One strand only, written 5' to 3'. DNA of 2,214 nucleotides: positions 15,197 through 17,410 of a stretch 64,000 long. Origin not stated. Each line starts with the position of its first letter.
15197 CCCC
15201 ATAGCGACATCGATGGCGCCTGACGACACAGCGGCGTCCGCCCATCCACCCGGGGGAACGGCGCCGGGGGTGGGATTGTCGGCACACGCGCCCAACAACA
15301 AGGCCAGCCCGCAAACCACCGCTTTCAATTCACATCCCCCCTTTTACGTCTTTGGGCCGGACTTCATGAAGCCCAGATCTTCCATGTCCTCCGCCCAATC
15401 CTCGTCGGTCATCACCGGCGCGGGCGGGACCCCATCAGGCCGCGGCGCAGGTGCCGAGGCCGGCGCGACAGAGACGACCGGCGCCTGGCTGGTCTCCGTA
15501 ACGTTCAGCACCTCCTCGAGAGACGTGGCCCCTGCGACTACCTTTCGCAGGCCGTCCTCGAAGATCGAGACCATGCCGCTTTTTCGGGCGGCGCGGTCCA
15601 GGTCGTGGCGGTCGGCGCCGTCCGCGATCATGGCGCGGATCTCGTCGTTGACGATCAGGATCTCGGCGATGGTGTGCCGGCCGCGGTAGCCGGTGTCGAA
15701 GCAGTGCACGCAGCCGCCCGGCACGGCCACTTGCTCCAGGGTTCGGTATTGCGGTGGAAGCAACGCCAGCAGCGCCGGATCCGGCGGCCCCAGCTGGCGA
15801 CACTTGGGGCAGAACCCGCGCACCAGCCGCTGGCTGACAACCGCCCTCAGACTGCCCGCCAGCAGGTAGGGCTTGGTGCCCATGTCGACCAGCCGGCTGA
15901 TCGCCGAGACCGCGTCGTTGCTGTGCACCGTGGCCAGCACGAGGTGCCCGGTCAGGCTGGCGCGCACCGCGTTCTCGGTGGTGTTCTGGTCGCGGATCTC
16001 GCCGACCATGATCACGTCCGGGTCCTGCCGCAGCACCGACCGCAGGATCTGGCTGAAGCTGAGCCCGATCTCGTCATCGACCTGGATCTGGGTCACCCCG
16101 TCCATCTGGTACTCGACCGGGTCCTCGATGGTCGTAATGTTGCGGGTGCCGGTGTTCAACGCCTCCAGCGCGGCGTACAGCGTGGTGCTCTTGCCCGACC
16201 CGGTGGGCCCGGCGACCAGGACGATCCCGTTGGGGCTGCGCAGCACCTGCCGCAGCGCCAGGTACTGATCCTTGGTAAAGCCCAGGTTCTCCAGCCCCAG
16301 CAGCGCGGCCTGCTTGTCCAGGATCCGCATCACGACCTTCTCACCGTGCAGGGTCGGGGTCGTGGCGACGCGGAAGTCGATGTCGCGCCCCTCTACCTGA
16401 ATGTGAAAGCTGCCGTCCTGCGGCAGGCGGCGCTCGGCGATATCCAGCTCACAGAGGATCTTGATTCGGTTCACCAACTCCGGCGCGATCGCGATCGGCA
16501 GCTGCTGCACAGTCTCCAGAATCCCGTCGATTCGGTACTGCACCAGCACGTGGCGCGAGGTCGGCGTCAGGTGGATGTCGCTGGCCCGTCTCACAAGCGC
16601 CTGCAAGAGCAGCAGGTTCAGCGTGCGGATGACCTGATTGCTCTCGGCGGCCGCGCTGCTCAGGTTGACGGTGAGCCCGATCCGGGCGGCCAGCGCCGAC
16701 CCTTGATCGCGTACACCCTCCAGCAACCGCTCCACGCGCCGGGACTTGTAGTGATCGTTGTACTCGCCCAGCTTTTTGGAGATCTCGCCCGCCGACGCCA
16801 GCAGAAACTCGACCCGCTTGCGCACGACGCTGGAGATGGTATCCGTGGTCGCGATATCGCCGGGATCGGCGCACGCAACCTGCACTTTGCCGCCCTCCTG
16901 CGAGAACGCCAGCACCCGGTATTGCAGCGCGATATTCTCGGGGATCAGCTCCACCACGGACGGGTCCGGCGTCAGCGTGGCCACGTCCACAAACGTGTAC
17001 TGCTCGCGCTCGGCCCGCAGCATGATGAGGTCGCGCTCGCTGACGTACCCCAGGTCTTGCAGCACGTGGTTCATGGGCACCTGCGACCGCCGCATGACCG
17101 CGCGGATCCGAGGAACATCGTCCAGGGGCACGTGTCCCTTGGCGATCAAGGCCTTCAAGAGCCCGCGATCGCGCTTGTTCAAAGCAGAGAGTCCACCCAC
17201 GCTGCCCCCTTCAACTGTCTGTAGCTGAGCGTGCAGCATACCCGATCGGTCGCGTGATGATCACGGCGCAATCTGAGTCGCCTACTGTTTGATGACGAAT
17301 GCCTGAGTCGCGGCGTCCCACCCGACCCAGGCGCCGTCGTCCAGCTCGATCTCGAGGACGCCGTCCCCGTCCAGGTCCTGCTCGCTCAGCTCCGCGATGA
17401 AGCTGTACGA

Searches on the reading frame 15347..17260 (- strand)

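Call 52: search_protein_families(library=pfam, max_evalue=0.001, proteins=[window:15347-17260:-])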
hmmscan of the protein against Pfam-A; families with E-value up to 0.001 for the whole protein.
window:15347-17260:- (638 aa): 5 families
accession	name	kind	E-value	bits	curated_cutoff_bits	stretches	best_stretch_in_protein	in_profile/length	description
PF00437.27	T2SSE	-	4.3e-129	430.8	24.9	1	205-585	3-369/370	Type II/IV secretion system protein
PF05157.20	MshEN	-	2.2e-18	66.5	23.1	1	88-169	3-85/90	MshEN domain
PF13604.12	AAA_30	-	1.4e-05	25.3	27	1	329-374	3-48/191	AAA domain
PF13191.12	AAA_16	-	2.4e-05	25.3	32.6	1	336-392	16-64/167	AAA ATPase domain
PF25199.1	nSTAND_NTPase5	-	0.001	19.4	34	0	343-380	40-78/145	Novel STAND NTPase 5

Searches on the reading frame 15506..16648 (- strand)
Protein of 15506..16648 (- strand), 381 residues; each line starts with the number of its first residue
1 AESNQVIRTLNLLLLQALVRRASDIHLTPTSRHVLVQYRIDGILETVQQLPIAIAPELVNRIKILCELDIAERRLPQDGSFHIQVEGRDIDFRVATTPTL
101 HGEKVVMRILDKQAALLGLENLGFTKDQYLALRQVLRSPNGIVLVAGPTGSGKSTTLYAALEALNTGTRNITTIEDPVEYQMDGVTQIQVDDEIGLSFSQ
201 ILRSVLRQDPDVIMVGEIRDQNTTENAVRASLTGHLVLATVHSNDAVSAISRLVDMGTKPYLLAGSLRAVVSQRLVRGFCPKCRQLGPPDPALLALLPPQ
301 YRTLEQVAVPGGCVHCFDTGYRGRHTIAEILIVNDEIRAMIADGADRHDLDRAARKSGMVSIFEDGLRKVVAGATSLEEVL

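Call 61: find_related_loci(query=window:15506-16648:-, collection=genome_contigs, flank=2000)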
Query window:15506-16648:- (381 aa) in genome_contigs; peptide patterns used: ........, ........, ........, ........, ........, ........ (x = any residue, [..] = any of these).
600 stretches matched a pattern (row limit reached: there are more); 595 encode a relative of the query (tblastn E <= 1e-3); the best 80 are kept; 80 distinct loci.
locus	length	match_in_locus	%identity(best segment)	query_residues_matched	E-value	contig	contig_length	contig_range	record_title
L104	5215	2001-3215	49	6-381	4e-123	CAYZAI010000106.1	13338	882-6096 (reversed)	MAG TPA_asm: uncultured Myxococcales bacterium isolate binchicken_co129_650 genome assembly, contig: NODE_14270_length_1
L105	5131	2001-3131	52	2-381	2e-122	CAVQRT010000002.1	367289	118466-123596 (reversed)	MAG: Thermodesulfovibrionales bacterium isolate MFD09779.bin.2.135 genome assembly, contig: contig_12327, whole genome s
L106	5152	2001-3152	50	1-381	5e-122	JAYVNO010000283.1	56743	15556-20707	MAG: Burkholderiales bacterium isolate GL65_DN_metabat_83 GL65_DN_metabat_83_282, whole genome shotgun sequence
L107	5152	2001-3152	50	1-381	1e-120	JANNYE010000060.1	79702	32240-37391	MAG: Burkholderiales bacterium isolate VAR_34_concoct_57 VAR_34_k141_244131, whole genome shotgun sequence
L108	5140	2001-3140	50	1-381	2e-120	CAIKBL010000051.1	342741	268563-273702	MAG: uncultured proteobacterium isolate Umea_bin-06053 genome assembly, contig: bin-06053:51/90, whole genome shotgun se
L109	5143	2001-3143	50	1-380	1e-120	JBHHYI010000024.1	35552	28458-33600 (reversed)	MAG: bacterium isolate Maj_2_bin.63 NODE_426_length_35552_cov_23.702313, whole genome shotgun sequence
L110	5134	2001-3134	51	6-381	2e-120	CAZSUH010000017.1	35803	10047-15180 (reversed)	MAG TPA_asm: uncultured Verrucomicrobiota bacterium isolate SRP192927_co6_704 genome assembly, contig: NODE_2004_length_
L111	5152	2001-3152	49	1-381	1e-120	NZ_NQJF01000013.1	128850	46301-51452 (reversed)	Oceanimonas baumannii strain ATCC 700832 NODE_13_length_128850_cov_162.096, whole genome shotgun sequence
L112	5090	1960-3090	49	6-381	4e-120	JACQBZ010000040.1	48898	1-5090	MAG: Nitrospirae bacterium isolate NC_groundwater_955_Pr1_S-0.2um_56_113 Montesol18-Sp2_coassembly_scaffold_315749, whol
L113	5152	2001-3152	51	1-381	2e-119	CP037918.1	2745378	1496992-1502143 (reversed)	Chromatiaceae bacterium isolate CTD079 chromosome, complete genome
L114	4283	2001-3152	49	1-381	8e-120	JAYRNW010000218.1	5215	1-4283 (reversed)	MAG: Casimicrobiaceae bacterium isolate XM2_XAASGE4bin.38 k141_878363, whole genome shotgun sequence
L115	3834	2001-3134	49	6-381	1e-119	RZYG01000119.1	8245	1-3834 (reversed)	MAG: Spartobacteria bacterium isolate INTA.AUR.007 contig-100_4438, whole genome shotgun sequence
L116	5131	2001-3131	51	6-380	5e-119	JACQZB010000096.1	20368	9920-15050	MAG: Nitrospinota bacterium isolate NC_groundwater_1556_Pr4_S-0.65um_63_8 SR1-18-Sp65_coassembly_scaffold_246820, whole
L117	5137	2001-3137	50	6-381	6e-119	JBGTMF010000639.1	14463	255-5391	MAG: Thermodesulfobacteriota bacterium isolate JTS-RE355 k141_7796338, whole genome shotgun sequence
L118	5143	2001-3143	47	6-381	6e-119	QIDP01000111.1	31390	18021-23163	MAG: Nitrospirae bacterium isolate SZUA-224 Ga0063294_10000344, whole genome shotgun sequence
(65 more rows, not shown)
